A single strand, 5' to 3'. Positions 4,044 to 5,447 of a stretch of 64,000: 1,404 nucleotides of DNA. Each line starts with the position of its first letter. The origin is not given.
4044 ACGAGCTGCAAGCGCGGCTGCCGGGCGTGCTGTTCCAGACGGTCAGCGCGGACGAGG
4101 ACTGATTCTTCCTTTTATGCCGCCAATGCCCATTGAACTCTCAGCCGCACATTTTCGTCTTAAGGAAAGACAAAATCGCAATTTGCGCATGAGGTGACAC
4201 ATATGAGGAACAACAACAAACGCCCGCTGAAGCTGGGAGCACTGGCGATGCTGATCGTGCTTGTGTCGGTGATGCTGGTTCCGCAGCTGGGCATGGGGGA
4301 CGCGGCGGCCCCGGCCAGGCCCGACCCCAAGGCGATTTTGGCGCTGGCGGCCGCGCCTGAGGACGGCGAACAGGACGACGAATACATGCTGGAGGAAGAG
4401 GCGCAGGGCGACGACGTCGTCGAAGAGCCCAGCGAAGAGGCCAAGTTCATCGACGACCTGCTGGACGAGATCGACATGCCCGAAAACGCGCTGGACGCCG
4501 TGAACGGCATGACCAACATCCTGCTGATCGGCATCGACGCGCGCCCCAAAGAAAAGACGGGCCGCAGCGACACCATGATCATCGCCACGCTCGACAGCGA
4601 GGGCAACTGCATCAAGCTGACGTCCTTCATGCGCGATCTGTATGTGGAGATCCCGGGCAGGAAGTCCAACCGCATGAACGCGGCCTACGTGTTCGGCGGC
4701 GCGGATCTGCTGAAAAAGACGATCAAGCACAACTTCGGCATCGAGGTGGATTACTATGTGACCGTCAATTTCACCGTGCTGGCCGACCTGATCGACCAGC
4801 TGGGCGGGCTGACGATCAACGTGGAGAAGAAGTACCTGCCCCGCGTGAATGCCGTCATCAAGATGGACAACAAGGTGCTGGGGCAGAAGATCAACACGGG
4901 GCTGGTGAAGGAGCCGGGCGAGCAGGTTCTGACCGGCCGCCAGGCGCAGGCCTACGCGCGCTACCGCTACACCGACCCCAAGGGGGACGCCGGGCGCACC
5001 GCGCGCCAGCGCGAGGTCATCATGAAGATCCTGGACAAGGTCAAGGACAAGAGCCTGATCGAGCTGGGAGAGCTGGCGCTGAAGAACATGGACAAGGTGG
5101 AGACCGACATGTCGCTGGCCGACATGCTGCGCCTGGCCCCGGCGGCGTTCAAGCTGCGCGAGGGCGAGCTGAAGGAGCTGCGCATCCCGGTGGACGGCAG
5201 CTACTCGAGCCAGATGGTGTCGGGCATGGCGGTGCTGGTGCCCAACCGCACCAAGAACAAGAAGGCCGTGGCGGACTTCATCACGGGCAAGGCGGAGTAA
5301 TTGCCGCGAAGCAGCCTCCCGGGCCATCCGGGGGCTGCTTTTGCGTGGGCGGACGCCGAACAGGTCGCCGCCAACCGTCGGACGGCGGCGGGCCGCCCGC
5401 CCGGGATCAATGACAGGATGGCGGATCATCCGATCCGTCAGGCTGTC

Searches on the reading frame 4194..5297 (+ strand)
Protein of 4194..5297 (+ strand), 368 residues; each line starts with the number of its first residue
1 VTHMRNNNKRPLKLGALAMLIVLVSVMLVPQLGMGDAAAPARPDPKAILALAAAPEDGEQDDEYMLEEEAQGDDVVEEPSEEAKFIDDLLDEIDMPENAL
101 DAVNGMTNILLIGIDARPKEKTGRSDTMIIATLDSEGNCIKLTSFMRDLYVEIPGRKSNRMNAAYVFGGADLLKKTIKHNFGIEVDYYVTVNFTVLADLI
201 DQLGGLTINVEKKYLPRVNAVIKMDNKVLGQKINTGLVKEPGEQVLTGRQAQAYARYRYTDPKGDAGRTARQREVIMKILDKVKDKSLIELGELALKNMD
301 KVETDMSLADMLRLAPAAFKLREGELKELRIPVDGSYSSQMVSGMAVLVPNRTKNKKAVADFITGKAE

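Call 84: search_protein_families(library=pfam, proteins=[window:4194-5297:+], max_evalue=0.00001)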
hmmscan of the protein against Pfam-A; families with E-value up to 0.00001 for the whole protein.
window:4194-5297:+ (368 aa): 1 family
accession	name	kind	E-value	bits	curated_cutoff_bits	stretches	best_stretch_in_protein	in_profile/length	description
PF03816.19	LytR_cpsA_psr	-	6.4e-40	137.2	24.6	1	124-284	1-149/150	LytR_cpsA_psr family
